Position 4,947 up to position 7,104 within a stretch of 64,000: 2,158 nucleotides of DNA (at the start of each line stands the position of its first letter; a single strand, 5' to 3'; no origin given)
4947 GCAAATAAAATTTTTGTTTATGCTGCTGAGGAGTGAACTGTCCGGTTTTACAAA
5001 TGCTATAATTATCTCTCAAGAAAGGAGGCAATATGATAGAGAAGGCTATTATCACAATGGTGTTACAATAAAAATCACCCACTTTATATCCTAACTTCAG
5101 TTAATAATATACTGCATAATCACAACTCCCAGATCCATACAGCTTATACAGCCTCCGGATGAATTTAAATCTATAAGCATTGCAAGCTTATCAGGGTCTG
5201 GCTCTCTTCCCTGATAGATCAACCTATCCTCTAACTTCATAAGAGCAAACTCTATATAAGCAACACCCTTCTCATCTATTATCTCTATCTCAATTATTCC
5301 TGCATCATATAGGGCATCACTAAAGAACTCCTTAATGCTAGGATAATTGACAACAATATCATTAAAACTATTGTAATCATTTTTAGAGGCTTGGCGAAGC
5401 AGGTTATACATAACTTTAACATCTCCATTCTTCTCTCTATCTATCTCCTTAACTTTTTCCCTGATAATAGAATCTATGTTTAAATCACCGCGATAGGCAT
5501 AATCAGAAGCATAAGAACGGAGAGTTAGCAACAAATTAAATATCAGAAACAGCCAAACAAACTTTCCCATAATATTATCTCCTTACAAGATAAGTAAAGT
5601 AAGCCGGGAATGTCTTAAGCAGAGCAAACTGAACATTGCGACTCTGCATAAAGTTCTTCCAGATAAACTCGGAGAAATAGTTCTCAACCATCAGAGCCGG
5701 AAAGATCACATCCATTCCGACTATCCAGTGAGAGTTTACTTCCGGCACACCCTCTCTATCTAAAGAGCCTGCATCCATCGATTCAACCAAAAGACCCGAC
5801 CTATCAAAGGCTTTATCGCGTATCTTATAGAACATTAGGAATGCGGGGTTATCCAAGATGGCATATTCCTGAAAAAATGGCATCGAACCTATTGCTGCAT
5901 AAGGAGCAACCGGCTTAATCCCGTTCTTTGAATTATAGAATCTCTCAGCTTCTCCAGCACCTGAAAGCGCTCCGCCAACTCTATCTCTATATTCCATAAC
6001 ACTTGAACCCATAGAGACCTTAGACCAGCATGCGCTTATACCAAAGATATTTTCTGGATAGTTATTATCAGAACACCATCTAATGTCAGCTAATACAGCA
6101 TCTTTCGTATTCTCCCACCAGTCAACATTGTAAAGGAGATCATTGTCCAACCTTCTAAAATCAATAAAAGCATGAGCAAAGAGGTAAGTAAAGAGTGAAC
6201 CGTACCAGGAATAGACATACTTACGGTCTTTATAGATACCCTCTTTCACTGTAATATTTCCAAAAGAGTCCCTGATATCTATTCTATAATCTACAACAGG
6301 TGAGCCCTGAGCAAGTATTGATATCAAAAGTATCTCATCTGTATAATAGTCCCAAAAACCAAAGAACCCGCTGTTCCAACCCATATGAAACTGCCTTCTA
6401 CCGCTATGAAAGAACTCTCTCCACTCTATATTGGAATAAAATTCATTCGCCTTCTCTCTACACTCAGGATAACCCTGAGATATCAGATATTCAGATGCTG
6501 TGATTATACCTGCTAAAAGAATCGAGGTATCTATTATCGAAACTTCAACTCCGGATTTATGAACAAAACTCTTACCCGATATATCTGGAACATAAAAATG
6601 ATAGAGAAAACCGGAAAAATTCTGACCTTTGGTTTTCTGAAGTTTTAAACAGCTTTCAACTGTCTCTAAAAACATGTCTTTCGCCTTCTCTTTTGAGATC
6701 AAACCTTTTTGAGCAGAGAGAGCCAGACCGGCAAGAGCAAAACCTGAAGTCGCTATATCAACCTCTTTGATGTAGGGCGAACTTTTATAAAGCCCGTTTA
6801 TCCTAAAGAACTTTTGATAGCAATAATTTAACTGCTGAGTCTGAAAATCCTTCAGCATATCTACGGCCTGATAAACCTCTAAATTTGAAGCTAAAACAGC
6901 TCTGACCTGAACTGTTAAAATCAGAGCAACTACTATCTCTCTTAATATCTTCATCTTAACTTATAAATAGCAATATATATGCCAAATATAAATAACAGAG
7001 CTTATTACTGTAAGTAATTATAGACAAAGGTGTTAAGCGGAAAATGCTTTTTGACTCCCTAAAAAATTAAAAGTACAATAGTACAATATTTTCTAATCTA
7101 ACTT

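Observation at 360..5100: AT-rich island with an HprK-related kinase, an NTP_transf_5 nucleotidyltransferase, an S24/S26-like peptidase and a GT-C glycosyltransferase: a candidate peptide/protein modification cassette that lacks a recognisable core enzyme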

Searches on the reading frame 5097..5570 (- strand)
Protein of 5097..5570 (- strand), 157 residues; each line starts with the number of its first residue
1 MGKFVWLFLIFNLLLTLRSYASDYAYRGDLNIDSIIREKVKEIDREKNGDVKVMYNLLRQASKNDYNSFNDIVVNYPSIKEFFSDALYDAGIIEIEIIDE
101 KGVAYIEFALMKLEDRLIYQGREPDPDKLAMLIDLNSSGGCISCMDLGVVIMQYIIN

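Call 3: search_protein_families(library=pfam, proteins=[window:5097-5570:-], max_evalue=0.1)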
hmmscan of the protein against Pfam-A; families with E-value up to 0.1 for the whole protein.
window:5097-5570:- (157 aa): 0 families

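Call 4: search_protein_families(library=ncbifam, proteins=[window:5097-5570:-], max_evalue=0.1)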
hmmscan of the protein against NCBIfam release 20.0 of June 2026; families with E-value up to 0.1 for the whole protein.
window:5097-5570:- (157 aa): 1 family
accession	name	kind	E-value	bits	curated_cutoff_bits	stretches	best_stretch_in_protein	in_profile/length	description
NF010249.0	PRK13696.1-1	equivalog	0.02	15.1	90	1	55-96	13-52/72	hypothetical protein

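Call 48: find_encoding_contigs(protein=window:5097-5570:-, flank=10000, max_places=4)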
Protein window:5097-5570:- (157 aa): 2 contigs read that carry it; 2 places shown.
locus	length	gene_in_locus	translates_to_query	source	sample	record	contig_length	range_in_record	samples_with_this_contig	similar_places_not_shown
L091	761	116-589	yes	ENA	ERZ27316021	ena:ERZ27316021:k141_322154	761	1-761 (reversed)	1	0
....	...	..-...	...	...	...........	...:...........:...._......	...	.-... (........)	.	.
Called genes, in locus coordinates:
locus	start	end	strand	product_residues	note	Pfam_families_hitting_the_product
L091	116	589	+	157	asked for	-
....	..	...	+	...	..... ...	-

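Call 73: search_protein_families(library=padloc, proteins=[window:5097-5570:-], max_evalue=0.01)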
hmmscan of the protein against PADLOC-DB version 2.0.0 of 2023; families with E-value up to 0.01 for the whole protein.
window:5097-5570:- (157 aa): 0 families

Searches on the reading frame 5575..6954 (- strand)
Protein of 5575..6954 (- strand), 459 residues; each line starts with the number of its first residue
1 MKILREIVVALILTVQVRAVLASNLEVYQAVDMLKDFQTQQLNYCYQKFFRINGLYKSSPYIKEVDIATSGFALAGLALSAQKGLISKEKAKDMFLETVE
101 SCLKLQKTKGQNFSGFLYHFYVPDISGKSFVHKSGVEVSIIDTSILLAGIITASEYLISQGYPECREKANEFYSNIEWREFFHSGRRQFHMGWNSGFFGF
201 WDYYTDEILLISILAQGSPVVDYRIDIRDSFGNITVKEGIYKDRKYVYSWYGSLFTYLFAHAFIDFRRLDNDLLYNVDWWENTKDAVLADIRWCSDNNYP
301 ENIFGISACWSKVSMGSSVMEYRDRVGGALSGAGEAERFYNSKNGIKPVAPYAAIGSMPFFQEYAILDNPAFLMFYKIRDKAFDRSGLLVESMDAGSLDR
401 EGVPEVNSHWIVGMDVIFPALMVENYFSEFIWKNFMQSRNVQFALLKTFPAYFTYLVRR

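Call 3: search_protein_families(library=pfam, proteins=[window:5575-6954:-], max_evalue=0.1)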
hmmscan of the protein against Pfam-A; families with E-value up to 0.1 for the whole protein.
window:5575-6954:- (459 aa): 1 family
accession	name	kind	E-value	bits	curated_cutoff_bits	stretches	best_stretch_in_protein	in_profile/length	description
PF10091.15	Glycoamylase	-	1.3e-28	100.5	27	1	204-438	7-220/221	Putative glucoamylase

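Call 4: search_protein_families(library=ncbifam, proteins=[window:5575-6954:-], max_evalue=0.1)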
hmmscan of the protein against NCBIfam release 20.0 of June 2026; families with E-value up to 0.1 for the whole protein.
window:5575-6954:- (459 aa): 0 families

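Call 56: find_homologous_proteins(query=window:5575-6954:-, max_evalue=1e-30)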
Query window:5575-6954:- (459 aa): 56 proteins with E <= 1e-30 among 8000 candidates.
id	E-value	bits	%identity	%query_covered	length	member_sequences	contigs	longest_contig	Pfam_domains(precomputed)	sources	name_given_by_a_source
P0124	0.0e+0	1053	100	100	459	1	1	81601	PF10091.16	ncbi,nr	ncbi:MAG: glucoamylase family protein [Candidatus Kaelpia imicola]|nr:glucoamylase family protein [C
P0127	2.6e-278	941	86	100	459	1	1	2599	PF10091.16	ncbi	-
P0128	1.0e-277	939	88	100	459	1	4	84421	PF10091.16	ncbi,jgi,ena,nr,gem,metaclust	ncbi:MAG: glucoamylase family protein [Candidatus Kaelpia aquatica]|nr:glucoamylase family protein [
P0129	1.8e-276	935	87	100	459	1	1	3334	PF10091.16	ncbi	-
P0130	5.1e-271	917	83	100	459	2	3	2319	PF10091.16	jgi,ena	-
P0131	1.4e-245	834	77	100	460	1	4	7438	PF10091.16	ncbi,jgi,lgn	jgi:hypothetical protein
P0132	2.3e-227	773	71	100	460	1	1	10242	PF10091.16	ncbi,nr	ncbi:MAG: glucoamylase family protein [Candidatus Omnitrophica bacterium]|nr:glucoamylase family pro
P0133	1.5e-197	675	63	100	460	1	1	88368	PF10091.16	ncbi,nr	ncbi:MAG: glucoamylase family protein [Candidatus Saelkia tenebricola]|nr:glucoamylase family protei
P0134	3.0e-197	674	64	95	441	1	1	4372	PF10091.16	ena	-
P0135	1.4e-188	646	59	100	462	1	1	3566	PF10091.16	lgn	-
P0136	9.4e-188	643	61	95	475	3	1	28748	PF10091.16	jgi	jgi:hypothetical protein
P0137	7.6e-187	640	59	99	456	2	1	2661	PF10091.16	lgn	-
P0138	9.6e-185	633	58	100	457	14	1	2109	PF10091.16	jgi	-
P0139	1.4e-182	626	58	98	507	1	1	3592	PF10091.16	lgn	-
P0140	1.1e-167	577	69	78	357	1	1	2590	PF10091.16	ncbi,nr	ncbi:MAG TPA: hypothetical protein ENN78_00595, partial [Candidatus Omnitrophica bacterium]|nr:hypot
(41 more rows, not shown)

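Call 57: find_encoding_contigs(protein=P0128, flank=10000, max_places=2)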
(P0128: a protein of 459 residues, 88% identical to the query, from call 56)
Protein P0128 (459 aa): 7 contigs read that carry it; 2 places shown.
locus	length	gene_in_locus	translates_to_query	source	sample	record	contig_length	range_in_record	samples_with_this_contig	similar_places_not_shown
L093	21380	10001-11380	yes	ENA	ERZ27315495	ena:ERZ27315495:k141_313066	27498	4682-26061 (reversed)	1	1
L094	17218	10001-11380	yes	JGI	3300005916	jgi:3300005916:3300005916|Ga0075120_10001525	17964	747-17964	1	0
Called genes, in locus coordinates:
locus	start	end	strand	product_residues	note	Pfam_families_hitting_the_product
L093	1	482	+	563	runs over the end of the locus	PF00587:tRNA-synt_2b, PF04073:tRNA_edit, PF03129:HGTP_anticodon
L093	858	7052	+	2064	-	PF06165:GH94_b-supersand, PF17167:Glyco_hydro_94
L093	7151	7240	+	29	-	-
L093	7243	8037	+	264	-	PF00459:Inositol_P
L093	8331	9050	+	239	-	PF24481:CT398_CC, PF02591:Zn_ribbon_9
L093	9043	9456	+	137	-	PF00075:RNase_H, PF13456:RVT_3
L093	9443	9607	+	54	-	-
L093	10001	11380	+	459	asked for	PF10091:Glycoamylase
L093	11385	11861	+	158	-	-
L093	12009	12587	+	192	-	-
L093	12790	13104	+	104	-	PF00829:Ribosomal_L21p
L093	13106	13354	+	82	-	PF01016:Ribosomal_L27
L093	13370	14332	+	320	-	PF01018:GTP1_OBG, PF00025:Arf (weak), PF01926:MMR_HSR1, PF02421:FeoB_N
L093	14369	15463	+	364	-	PF00696:AA_kinase, PF01472:PUA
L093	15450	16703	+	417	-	PF00171:Aldedh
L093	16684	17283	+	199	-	PF01467:CTP_transf_like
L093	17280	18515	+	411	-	PF01595:CNNM, PF00571:CBS, PF03471:CorC_HlyC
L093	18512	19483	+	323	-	PF01595:CNNM, PF00571:CBS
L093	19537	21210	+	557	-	PF02776:TPP_enzyme_N, PF00205:TPP_enzyme_M, PF02775:TPP_enzyme_C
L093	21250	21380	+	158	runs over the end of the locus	PF01842:ACT, PF22629:ACT_AHAS_ss, PF13710:ACT_5, PF10369:ALS_ss_C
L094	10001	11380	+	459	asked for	PF10091:Glycoamylase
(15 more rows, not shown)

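Call 60: find_homologous_proteins(query=L093:13370-14332:+, max_evalue=1e-60)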
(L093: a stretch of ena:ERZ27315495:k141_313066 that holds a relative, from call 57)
Query L093:13370-14332:+ (320 aa): 6850 proteins with E <= 1e-60 among 8000 candidates; the best 120 are listed.
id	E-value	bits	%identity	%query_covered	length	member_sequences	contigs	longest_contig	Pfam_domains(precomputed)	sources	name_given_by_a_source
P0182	1.8e-209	712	100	100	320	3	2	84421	PF01926.30,PF00025.28,PF02421.25,PF01018.29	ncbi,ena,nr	ncbi:MAG: GTPase ObgE [Candidatus Kaelpia aquatica]|nr:GTPase ObgE [Candidatus Kaelpia aquatica]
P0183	2.5e-180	617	85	100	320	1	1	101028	PF01926.30,PF00025.28,PF02421.25,PF01018.29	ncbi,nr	ncbi:MAG: GTPase ObgE [Candidatus Kaelpia imicola]|nr:GTPase ObgE [Candidatus Kaelpia imicola]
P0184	3.9e-174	596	83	100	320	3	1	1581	PF01926.30,PF00025.28,PF02421.25,PF01018.29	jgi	-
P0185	2.7e-169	580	81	100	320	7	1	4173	PF01926.30,PF02421.25,PF01018.29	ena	-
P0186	3.4e-134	465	67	93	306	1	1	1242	PF01926.30,PF02421.25,PF01018.29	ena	-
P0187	6.6e-134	464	63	100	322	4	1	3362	PF01926.30,PF00025.28,PF02421.25,PF01018.29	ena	-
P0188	7.0e-134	464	64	100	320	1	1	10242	PF01926.30,PF02421.25,PF01018.29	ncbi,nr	ncbi:MAG: GTPase ObgE [Candidatus Omnitrophica bacterium]|nr:GTPase ObgE [Candidatus Omnitrophota ba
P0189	3.1e-127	442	61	98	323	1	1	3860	PF01926.30,PF00025.28,PF02421.25,PF01018.29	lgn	-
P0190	2.5e-124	433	59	100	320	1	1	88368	PF01926.30,PF00025.28,PF02421.25,PF01018.29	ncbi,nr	ncbi:MAG: GTPase ObgE [Candidatus Saelkia tenebricola]|nr:GTPase ObgE [Candidatus Saelkia tenebricol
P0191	2.2e-123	430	62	98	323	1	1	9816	PF01926.30,PF00025.28,PF02421.25,PF01018.29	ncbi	-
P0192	3.2e-123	429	60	98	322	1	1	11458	PF01926.30,PF00025.28,PF02421.25,PF01018.29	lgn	-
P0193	6.2e-121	421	58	100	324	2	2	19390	PF01926.30,PF00025.28,PF02421.25,PF01018.29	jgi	jgi:GTP-binding protein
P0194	8.4e-120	418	57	100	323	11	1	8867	PF01926.30,PF00025.28,PF02421.25,PF01018.29,PF16897.11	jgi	-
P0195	7.3e-90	319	48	98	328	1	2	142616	PF01926.30,PF02421.25,PF01018.29,PF16897.11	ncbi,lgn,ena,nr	ncbi:MAG: GTPase ObgE [Candidatus Omnitrophica bacterium]|nr:GTPase ObgE [Candidatus Omnitrophota ba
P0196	1.2e-87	312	47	98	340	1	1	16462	PF01926.30,PF02421.25,PF01018.29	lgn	-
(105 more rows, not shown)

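Call 62: find_encoding_contigs(protein=P0183, flank=10000, max_places=2)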
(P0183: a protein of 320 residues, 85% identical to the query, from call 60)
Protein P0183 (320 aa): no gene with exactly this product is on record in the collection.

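Call 66: search_protein_families(library=pfam, proteins=[L093:12009-12587:+], max_evalue=0.1)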
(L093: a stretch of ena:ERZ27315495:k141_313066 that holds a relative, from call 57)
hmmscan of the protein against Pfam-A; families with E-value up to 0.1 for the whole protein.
L093:12009-12587:+ (192 aa): 0 families
